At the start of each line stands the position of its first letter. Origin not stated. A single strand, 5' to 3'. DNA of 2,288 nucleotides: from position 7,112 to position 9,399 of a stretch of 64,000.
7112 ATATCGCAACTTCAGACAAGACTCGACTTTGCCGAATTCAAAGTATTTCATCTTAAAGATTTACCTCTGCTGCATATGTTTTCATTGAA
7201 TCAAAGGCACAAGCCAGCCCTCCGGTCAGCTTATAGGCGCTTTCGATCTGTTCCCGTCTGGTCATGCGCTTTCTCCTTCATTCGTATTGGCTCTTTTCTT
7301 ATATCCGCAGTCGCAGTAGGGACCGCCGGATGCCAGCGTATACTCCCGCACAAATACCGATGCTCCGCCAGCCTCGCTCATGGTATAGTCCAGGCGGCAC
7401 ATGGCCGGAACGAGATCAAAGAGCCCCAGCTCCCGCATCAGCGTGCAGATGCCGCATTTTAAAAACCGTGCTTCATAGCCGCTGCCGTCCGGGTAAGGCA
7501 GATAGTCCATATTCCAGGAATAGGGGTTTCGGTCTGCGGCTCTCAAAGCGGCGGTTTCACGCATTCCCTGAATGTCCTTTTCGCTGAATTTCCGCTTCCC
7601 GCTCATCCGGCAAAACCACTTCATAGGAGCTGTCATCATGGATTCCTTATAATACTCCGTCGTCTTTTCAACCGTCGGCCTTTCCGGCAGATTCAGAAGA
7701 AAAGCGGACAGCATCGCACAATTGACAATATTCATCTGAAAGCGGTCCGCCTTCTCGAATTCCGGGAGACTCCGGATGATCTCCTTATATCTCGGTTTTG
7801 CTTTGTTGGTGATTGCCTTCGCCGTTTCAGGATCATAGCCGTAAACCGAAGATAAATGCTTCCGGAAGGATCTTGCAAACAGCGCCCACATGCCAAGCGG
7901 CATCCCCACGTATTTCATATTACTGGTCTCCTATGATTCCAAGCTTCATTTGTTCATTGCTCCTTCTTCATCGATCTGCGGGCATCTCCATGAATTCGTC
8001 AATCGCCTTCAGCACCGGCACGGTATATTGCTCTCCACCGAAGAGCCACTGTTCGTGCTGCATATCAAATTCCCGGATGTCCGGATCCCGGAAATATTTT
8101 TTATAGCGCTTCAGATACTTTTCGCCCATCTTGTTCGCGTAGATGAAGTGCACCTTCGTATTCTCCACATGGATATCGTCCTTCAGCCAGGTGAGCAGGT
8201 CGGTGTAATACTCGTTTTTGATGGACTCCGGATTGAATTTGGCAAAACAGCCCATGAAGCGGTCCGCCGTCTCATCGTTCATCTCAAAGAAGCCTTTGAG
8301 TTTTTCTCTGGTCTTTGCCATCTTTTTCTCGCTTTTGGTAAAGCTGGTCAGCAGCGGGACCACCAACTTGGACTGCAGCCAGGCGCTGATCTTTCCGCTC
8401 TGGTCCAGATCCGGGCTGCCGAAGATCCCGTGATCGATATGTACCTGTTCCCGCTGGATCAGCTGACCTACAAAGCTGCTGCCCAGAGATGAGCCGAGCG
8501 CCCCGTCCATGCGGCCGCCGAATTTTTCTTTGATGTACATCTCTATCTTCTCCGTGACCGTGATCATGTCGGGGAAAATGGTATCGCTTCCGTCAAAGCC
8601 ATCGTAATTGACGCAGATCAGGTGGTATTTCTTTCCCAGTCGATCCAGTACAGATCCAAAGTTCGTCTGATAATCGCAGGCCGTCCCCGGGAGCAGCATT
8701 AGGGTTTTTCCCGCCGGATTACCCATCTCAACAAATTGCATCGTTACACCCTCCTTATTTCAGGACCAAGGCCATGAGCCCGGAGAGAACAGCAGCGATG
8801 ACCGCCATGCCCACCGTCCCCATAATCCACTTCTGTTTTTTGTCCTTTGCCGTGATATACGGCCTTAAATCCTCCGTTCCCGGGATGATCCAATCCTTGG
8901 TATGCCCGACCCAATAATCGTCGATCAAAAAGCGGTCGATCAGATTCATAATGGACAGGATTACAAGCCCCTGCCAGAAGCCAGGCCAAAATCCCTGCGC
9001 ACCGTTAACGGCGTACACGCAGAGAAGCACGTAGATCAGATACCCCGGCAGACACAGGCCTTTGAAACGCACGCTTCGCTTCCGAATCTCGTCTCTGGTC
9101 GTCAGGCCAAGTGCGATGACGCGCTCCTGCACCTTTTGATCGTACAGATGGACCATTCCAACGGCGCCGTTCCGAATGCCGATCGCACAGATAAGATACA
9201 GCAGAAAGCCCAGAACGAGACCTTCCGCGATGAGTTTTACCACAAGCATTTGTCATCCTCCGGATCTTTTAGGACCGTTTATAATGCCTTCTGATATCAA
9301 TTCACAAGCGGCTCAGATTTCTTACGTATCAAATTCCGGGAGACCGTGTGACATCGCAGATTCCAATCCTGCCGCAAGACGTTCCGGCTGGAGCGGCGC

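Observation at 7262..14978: Island of membrane-tethered methyltransferases, alpha/beta hydrolases and a 3-copy membrane-protein family; possible carboxyl-methylation/demethylation system for a hydrophobic substrate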

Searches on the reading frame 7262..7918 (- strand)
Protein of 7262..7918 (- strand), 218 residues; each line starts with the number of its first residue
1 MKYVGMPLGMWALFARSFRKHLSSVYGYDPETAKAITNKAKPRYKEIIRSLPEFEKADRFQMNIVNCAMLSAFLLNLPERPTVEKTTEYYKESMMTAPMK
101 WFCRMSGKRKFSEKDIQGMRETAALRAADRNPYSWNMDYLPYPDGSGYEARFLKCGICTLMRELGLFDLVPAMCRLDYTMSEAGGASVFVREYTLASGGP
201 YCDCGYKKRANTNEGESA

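Call 3: search_protein_families(library=pfam, proteins=[window:7262-7918:-], max_evalue=0.01)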
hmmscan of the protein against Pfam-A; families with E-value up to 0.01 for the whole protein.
window:7262-7918:- (218 aa): 1 family
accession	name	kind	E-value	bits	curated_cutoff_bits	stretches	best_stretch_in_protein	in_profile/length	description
PF14196.11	ATC_hydrolase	-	1.4e-22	81.5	28.1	1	62-206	1-145/145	L-2-amino-thiazoline-4-carboxylic acid hydrolase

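Call 4: search_protein_families(library=ncbifam, proteins=[window:7262-7918:-], max_evalue=0.01)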
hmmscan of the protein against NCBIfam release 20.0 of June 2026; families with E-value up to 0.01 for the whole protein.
window:7262-7918:- (218 aa): 0 families

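Call 24: list_cluster_members(proteins=[window:7262-7918:-, window:7968-8741:-, window:8755-9249:-, window:9322-10575:-, window:10577-11074:-, window:11095-11718:-, window:11718-12566:-, window:12578-13366:-, window:13370-13864:-, window:13871-14779:-])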
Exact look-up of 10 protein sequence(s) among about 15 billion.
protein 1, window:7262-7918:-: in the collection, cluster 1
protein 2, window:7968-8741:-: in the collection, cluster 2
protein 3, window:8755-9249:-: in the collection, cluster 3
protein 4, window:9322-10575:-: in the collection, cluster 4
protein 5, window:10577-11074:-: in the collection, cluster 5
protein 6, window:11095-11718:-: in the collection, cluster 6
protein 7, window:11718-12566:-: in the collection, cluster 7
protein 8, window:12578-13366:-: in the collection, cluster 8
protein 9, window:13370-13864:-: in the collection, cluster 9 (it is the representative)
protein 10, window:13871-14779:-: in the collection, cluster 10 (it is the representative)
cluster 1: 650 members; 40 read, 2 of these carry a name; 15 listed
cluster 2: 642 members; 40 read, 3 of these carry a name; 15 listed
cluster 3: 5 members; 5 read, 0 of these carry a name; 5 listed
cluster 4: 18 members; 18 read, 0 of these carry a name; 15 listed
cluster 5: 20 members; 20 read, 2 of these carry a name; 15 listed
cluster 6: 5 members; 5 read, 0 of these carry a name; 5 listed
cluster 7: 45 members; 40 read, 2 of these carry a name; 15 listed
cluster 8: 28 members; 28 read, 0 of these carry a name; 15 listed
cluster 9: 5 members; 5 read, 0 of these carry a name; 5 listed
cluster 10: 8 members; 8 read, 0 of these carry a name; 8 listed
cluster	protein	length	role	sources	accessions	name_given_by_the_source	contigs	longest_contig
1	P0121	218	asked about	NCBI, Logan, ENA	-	-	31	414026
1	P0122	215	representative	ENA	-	-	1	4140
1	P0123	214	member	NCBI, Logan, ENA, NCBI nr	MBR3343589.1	MAG: L-2-amino-thiazoline-4-carboxylic acid hydrolase [Solobacterium sp.] | L-2-amino-thiazoline-4-carboxylic acid hydrolase [Solobacterium sp.]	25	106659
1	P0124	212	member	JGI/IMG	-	hypothetical protein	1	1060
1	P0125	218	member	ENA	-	-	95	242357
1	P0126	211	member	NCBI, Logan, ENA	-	-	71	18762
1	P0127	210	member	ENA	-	-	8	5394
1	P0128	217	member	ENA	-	-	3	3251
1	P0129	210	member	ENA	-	-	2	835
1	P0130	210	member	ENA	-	-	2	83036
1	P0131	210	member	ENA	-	-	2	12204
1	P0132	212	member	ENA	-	-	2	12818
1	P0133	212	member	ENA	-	-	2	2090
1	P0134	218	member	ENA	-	-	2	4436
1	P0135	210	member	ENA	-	-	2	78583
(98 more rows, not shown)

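Call 36: search_solved_structures(query=window:7262-7918:-, max_evalue=1)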
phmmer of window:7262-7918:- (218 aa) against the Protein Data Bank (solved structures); distinct sequences matched with E-value up to 1: 6.
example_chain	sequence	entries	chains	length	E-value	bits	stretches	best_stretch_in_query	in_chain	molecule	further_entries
8pjr_A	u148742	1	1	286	3.1e-05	27.1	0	16-33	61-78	SAKe6AC-LB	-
7pvp_A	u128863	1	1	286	3.6e-05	26.9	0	16-33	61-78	SAKe6BC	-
7on6_A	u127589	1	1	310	0.0054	19.8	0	20-33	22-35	SAKe6AE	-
7ona_A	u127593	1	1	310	0.0059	19.6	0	20-33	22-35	SAKe6AC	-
3hri_A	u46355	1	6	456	0.66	12.9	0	120-167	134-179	Histidyl-tRNA synthetase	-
8pjy_A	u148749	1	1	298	0.69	12.9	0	17-33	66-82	SAKe6EEref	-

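Call 56: search_protein_families(library=padloc, proteins=[window:7262-7918:-], max_evalue=0.001)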
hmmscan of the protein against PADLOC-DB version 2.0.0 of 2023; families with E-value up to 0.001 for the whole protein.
window:7262-7918:- (218 aa): 0 families

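Call 72: search_dna_similar(query=window:7262-7918:-, collection=plasmids, mode=protein, max_evalue=0.00001, max_rows=15)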
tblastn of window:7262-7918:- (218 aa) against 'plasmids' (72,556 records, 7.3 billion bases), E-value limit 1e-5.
No match.

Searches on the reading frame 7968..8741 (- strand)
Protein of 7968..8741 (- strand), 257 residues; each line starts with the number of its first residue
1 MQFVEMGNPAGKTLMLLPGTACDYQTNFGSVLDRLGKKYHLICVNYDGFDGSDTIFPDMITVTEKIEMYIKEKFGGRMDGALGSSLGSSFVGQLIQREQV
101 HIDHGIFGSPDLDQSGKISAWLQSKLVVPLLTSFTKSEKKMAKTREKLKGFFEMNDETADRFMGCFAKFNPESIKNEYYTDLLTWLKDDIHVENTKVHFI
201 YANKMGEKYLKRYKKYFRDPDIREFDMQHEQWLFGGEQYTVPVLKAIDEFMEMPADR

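Call 3: search_protein_families(library=pfam, proteins=[window:7968-8741:-], max_evalue=0.01)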
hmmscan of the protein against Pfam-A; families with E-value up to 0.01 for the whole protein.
window:7968-8741:- (257 aa): 1 family
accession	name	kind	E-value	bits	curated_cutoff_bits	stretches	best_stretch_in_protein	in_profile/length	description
PF10946.13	DUF2625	-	0.0067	16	27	1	102-188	63-152/207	Protein of unknown function DUF2625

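Call 4: search_protein_families(library=ncbifam, proteins=[window:7968-8741:-], max_evalue=0.01)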
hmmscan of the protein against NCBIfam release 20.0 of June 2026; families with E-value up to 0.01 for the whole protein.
window:7968-8741:- (257 aa): 1 family
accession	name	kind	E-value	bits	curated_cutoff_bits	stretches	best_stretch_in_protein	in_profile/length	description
NF002156.0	PRK00984.2-1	equivalog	0.0087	15.1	583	0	127-225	167-257/389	tRNA pseudouridine(13) synthase TruD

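Call 23: find_encoding_contigs(protein=window:7968-8741:-, flank=10000, max_places=6)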
Protein window:7968-8741:- (257 aa): 10 contigs read that carry it; 6 places shown.
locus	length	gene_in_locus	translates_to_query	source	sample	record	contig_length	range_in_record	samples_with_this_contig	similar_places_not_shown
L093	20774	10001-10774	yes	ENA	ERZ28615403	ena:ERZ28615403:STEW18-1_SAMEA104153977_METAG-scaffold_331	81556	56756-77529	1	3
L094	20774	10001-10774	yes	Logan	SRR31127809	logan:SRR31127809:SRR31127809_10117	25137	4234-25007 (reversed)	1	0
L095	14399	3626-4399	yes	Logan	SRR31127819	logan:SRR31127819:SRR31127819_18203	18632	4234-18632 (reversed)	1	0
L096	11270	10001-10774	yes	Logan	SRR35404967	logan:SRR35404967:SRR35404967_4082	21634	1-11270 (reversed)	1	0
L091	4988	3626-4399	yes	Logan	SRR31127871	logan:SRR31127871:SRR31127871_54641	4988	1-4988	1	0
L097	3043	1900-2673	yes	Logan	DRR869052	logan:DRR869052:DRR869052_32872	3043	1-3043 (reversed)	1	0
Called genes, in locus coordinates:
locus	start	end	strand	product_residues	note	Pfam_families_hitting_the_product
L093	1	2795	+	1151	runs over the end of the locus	PF00664:ABC_membrane, PF03193:RsgA_GTPase (faint), PF00005:ABC_tran, PF13191:AAA_16 (faint), PF13304:AAA_21 (faint), PF00664:ABC_membrane, PF00005:ABC_tran, PF02463:SMC_N (weak), +3 more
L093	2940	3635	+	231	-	PF00486:Trans_reg_C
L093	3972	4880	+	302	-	PF10340:Say1_Mug180 (weak), PF07859:Abhydrolase_3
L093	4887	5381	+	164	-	PF04140:ICMT (weak), PF04191:PEMT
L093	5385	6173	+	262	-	PF01209:Ubie_methyltran, PF05175:MTS, PF13489:Methyltransf_23, PF02390:Methyltransf_4, PF08241:Methyltransf_11, PF08242:Methyltransf_12, PF13649:Methyltransf_25, PF13847:Methyltransf_31, +2 more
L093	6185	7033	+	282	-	PF04072:LCM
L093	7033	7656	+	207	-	PF01209:Ubie_methyltran, PF13489:Methyltransf_23, PF05175:MTS (weak), PF13847:Methyltransf_31, PF08241:Methyltransf_11, PF08242:Methyltransf_12, PF13649:Methyltransf_25, PF20922:Anamorsin_N (faint)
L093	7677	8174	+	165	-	-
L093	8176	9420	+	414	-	PF00561:Abhydrolase_1 (faint), PF12697:Abhydrolase_6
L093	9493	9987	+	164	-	-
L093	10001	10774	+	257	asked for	-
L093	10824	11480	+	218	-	PF14196:ATC_hydrolase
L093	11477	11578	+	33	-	-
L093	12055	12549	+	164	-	-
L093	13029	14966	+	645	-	PF00270:DEAD (faint), PF13307:Helicase_C_2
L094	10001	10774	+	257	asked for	-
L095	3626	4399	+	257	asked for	-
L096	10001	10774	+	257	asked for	-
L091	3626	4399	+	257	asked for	-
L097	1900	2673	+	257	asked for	-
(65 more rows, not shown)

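Call 37: search_solved_structures(query=window:7968-8741:-, max_evalue=1)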
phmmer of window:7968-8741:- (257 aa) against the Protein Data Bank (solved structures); distinct sequences matched with E-value up to 1: 6.
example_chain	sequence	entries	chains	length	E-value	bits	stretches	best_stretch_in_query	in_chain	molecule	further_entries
3ibt_A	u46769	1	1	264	0.025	17.6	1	1-60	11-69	1H-3-hydroxy-4-oxoquinoline 2,4-dioxygenase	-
4ose_A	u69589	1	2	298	0.24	14.4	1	2-56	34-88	Putative Hydrolase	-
4rpc_A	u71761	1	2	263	0.27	14.3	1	5-116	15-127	putative alpha/beta hydrolase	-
7clz_A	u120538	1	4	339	0.31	14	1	10-88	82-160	Putative hydrolase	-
6kxh_A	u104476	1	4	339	0.31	14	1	10-88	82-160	Putative hydrolase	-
6kxr_A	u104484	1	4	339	0.31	14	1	10-88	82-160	Putative hydrolase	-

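Call 56: search_protein_families(library=padloc, proteins=[window:7968-8741:-], max_evalue=0.001)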
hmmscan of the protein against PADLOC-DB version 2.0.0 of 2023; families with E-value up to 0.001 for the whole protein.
window:7968-8741:- (257 aa): 0 families

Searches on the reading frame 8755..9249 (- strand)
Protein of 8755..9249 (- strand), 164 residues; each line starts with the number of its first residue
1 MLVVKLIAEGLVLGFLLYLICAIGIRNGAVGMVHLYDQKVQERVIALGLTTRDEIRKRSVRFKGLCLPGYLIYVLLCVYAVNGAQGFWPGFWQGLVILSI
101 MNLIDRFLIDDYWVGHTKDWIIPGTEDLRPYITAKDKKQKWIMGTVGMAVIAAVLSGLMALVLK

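Call 3: search_protein_families(library=pfam, proteins=[window:8755-9249:-], max_evalue=0.01)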
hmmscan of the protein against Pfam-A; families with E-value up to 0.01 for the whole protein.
window:8755-9249:- (164 aa): 0 families

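Call 4: search_protein_families(library=ncbifam, proteins=[window:8755-9249:-], max_evalue=0.01)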
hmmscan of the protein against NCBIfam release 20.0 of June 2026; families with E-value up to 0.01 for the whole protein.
window:8755-9249:- (164 aa): 0 families

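Call 46: find_homologous_proteins(query=window:8755-9249:-)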
Query window:8755-9249:- (164 aa): 3626 proteins with E <= 0.001 among 3732 candidates; the best 120 are listed.
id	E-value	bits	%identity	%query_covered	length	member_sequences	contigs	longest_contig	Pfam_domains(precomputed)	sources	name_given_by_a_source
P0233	1.0e-120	417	67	90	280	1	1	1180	PF05848.18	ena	-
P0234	8.9e-102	356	98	100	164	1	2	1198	-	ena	-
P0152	2.5e-100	351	96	100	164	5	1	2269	-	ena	-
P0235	2.4e-93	328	72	99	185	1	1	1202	-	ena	-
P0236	2.1e-92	325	87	100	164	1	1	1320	-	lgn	-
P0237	9.0e-92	323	88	88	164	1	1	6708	-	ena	-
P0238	2.0e-91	322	88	88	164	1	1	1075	-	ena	-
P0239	2.1e-91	322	88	100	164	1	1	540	-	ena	-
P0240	2.2e-91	322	86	100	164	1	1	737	-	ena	-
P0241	3.5e-91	321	86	98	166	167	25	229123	-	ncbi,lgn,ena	-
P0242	4.1e-91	321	87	88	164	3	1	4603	-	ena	-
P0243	6.0e-91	320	86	100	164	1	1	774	-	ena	-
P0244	6.3e-91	320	88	88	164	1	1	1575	-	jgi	jgi:hypothetical protein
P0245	7.6e-91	320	88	88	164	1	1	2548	-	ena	-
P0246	8.3e-91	320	84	100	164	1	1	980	-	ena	-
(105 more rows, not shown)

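Call 56: search_protein_families(library=padloc, proteins=[window:8755-9249:-], max_evalue=0.001)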
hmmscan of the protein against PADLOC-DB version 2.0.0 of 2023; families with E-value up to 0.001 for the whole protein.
window:8755-9249:- (164 aa): 0 families

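Call 74: search_protein_families(library=pfam, proteins=[P0233], max_evalue=0.01)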
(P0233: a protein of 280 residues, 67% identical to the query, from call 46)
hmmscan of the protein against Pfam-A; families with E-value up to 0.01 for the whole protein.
P0233 (280 aa): 1 family
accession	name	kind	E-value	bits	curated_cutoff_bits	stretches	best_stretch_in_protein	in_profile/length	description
PF05848.17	CtsR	-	5.8e-06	26.6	23.1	0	167-194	21-48/72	CtsR N-terminal HTH domain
